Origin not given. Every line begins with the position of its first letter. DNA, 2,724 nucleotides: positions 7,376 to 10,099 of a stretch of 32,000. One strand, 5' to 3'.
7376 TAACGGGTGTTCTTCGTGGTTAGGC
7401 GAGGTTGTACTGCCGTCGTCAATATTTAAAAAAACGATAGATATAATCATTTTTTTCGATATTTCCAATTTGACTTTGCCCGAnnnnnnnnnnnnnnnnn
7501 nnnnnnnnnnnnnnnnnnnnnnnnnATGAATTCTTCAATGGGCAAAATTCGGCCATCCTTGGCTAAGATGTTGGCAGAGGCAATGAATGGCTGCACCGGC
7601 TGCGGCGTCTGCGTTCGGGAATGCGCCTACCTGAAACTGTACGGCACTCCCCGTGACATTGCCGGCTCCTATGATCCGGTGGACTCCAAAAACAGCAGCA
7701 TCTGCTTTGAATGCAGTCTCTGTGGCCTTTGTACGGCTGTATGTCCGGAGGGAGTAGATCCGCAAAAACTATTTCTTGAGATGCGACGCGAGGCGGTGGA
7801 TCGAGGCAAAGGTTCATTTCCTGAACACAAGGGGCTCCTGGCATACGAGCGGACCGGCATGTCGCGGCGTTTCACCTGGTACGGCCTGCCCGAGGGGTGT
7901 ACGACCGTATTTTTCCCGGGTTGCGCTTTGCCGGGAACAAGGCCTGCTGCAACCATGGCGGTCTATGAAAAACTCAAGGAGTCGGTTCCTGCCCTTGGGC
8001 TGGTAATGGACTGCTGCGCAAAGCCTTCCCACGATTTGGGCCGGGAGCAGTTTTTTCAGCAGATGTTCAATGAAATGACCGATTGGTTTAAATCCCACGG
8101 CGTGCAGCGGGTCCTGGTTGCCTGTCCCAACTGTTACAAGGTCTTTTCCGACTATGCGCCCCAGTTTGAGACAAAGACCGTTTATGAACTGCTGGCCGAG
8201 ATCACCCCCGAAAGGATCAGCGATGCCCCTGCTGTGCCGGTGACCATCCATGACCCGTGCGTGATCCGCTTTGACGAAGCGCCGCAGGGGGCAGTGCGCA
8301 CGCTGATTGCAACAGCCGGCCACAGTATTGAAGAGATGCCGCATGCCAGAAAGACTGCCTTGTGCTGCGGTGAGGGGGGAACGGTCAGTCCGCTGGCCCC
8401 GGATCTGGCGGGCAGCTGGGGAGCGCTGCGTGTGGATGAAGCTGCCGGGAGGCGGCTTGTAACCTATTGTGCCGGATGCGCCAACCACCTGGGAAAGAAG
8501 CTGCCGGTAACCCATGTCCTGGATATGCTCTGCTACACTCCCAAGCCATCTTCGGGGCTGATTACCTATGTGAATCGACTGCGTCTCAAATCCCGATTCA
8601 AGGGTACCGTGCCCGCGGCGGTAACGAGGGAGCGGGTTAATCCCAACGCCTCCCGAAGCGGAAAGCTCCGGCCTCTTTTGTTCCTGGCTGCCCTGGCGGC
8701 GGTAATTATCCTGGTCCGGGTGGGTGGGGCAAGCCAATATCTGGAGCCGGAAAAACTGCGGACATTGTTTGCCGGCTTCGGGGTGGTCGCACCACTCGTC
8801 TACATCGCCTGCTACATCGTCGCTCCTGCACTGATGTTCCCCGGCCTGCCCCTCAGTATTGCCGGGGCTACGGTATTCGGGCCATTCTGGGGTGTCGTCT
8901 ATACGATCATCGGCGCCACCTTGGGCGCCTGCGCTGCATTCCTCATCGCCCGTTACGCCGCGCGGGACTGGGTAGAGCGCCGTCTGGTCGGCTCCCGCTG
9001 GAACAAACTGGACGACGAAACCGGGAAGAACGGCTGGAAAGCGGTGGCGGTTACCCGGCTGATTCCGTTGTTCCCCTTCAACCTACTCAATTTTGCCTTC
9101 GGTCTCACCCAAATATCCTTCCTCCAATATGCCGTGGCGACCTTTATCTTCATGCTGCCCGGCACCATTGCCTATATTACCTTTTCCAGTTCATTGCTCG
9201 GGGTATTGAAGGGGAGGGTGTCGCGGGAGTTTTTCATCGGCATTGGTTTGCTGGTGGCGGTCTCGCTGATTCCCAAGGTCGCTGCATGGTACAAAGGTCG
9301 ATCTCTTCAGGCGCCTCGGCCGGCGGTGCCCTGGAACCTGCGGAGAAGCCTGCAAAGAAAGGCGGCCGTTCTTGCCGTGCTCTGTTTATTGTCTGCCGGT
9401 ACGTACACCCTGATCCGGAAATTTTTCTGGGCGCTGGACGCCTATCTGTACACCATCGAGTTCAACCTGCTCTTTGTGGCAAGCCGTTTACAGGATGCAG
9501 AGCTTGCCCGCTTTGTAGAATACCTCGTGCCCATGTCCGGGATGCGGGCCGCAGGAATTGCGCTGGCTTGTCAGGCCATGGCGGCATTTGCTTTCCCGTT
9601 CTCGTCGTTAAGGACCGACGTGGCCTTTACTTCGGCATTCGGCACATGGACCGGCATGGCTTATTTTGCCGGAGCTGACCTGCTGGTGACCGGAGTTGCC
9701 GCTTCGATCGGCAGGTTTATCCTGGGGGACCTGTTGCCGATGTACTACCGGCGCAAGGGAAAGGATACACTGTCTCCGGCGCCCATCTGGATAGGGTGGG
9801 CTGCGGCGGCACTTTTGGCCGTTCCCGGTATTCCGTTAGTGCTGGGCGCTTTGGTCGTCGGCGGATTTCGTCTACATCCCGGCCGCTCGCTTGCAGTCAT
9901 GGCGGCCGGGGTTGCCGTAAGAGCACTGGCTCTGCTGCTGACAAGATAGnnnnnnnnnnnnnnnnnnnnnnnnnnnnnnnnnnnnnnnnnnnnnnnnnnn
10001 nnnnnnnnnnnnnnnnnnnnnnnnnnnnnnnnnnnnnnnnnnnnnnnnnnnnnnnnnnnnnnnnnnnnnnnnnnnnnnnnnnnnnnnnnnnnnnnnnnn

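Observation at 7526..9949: Cytoplasmic HdrD/GlpC-type disulfide-reductase module fused to tandem DedA/TVP38 membrane domains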

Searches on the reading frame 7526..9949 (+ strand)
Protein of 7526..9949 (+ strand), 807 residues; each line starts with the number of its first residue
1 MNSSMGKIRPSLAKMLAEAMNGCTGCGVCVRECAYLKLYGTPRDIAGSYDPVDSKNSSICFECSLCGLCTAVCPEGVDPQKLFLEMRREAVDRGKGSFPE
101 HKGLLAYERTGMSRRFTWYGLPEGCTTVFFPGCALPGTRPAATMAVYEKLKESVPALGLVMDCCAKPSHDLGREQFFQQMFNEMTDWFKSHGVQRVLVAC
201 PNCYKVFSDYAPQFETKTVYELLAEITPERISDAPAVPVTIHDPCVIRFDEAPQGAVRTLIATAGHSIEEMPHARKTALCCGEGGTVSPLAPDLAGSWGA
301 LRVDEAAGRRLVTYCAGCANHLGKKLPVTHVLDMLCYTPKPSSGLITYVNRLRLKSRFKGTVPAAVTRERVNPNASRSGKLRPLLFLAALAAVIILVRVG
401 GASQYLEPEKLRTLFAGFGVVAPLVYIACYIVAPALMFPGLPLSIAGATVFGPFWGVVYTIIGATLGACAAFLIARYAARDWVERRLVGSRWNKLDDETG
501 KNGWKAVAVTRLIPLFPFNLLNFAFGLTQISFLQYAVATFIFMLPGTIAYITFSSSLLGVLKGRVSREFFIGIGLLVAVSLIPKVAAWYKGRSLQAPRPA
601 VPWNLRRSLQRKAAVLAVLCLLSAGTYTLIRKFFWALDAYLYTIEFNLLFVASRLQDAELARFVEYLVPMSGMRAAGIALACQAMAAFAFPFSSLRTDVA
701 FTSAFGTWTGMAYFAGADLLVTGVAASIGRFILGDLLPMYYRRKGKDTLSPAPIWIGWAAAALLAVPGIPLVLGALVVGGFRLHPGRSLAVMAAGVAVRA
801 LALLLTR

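Call 3: search_protein_families(library=pfam, proteins=[window:7526-9949:+], max_evalue=1)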
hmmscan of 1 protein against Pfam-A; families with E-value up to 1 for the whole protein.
window:7526-9949:+ (807 aa): 13 families
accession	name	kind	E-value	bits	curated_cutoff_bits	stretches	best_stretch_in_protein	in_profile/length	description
PF09335.16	VTT_dom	-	1.6e-25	90.4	33.9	1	438-555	1-122/123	VTT domain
PF02754.22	CCG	-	3.3e-15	56.4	20.6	2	128-205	2-82/85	Cysteine-rich domain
PF13534.11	Fer4_17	-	1e-09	39.3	22.2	1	23-78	2-61/61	4Fe-4S dicluster domain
PF13183.11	Fer4_8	-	1.3e-07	32.5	27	1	20-77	2-68/68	4Fe-4S dicluster domain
PF12838.12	Fer4_7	-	0.00015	22.6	27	1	23-77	2-52/52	4Fe-4S dicluster domain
PF13237.11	Fer4_10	-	0.0003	21.1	25.5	1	21-74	7-53/53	4Fe-4S dicluster domain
PF13187.11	Fer4_9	-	0.0018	18.7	27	2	23-76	2-50/52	4Fe-4S dicluster domain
PF13484.11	Fer4_16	-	0.015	16.5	30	0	63-77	2-16/66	4Fe-4S double cluster binding domain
PF13746.11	Fer4_18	-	0.035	14.8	27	1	53-80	51-78/114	4Fe-4S dicluster domain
PF00037.32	Fer4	-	0.049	13.9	21.1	1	63-76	8-21/24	4Fe-4S binding domain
PF14880.11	COX14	-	0.089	13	25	1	456-486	16-46/59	Cytochrome oxidase c assembly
PF24571.2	HEAT_SCC3-SA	-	0.42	10.9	25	1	173-216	124-167/261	Cohesin subunit SCC3/SA, HEAT-repeats domain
PF13459.11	Fer4_15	-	0.56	11.4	22.4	0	23-34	8-19/66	4Fe-4S single cluster domain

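Call 4: search_protein_families(library=ncbifam, proteins=[window:7526-9949:+], max_evalue=1)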
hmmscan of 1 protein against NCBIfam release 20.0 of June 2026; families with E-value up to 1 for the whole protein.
window:7526-9949:+ (807 aa): 34 families (the best 25 are shown)
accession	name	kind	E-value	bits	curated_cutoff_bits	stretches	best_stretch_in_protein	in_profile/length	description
NF045663.1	diclust_near_Sec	equivalog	2.7e-62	210.9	530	1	25-372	310-671/759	pyridine nucleotide-disulfide oxidoreductase/dicluster-binding protein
NF004898.0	PRK06259.1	equivalog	6.8e-17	61.3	385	1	54-326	173-467/488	fumarate reductase (CoM/CoB) subunit TfrB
NF045670.1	quin_L_LdhH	equivalog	5.6e-12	44.7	800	2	127-321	469-684/706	L-lactate dehydrogenase (quinone) large subunit LdhH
NF008434.0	PRK11274.1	equivalog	1.9e-08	33.6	333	1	216-335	279-403/409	glycolate oxidase subunit GlcF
TIGR00273.1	TIGR00273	equivalog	5.8e-08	32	444.8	1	23-106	295-388/432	LutB/LldF family L-lactate oxidation iron-sulfur protein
NF045724.1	ferredox_TmcB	equivalog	6.9e-07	28.2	735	1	230-292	306-368/430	electron transfer complex ferredoxin TmcB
TIGR01971.1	NuoI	subfamily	0.0085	15.7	113.05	1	19-75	40-95/121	NADH-quinone oxidoreductase, chain I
NF042909.1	FMH_DH_FwdF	exception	0.009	15.2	375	1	20-75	14-69/336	tungsten-dependent formylmethanofuran dehydrogenase subunit FwdF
NF041890.1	hdrC_Methbact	equivalog_domain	0.011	15.3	270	1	19-96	27-107/192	ferredoxin:CoB-CoM heterodisulfide reductase subunit HdrC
NF045711.1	sulf_resp_HmcF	equivalog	0.011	14.6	750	1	237-287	335-385/457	sulfate respiration complex iron-sulfur protein HmcF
TIGR00402.1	napF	equivalog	0.016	15.1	102.2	1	8-76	22-82/149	ferredoxin-type protein NapF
NF004544.0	PRK05888.2-6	equivalog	0.016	14.7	457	1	12-75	71-133/220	NADH-quinone oxidoreductase subunit NuoI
TIGR02512.1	FeFe_hydrog_A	subfamily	0.018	14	405.95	1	19-76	5-65/375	[FeFe] hydrogenase, group A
NF003454.1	PRK05035.1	equivalog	0.04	12.4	345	1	60-93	366-399/556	electron transport complex subunit RsxC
NF007204.0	PRK09625.1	equivalog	0.052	13.6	125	0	14-33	82-101/133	pyruvate flavodoxin oxidoreductase subunit delta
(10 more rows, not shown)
